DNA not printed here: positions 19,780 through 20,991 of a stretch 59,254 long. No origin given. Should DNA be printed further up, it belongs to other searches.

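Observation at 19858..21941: IS1595-type element with a P63C passenger gene, inserted exactly on the stop codon of a paralogous P63C gene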

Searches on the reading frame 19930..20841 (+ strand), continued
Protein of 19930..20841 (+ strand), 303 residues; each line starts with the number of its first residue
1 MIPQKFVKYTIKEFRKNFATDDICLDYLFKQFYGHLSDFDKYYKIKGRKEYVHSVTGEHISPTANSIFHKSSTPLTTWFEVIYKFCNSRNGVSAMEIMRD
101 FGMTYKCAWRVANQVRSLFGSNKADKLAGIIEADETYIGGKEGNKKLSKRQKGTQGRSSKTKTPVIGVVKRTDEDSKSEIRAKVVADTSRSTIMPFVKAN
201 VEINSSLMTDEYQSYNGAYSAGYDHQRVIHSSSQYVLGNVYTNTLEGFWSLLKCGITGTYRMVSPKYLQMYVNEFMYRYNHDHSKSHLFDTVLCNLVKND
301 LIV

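Call 47: find_encoding_contigs(protein=P0021, flank=4000, max_places=3)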
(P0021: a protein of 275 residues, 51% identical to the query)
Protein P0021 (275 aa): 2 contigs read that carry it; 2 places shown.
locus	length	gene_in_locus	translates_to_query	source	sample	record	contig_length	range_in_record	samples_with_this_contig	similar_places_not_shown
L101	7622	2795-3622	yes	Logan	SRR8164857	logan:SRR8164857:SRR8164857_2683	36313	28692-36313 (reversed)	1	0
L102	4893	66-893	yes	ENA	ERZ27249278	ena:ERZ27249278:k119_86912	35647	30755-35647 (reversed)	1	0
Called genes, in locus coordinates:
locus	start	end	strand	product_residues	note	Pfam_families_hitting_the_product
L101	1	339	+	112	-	?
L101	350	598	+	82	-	-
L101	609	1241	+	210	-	PF01510:Amidase_2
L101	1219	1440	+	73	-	-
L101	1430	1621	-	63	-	-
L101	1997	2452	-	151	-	-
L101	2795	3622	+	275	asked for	PF12762:DDE_Tnp_IS1595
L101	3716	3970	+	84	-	-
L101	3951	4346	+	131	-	-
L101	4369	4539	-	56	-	-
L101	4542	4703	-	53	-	-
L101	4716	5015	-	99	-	-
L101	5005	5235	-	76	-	-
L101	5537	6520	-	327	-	PF18724:ADDT, PF18746:aGPT-Pplase3 (faint)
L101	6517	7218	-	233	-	PF13522:GATase_6 (weak), PF13537:GATase_7 (faint)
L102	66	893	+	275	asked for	PF12762:DDE_Tnp_IS1595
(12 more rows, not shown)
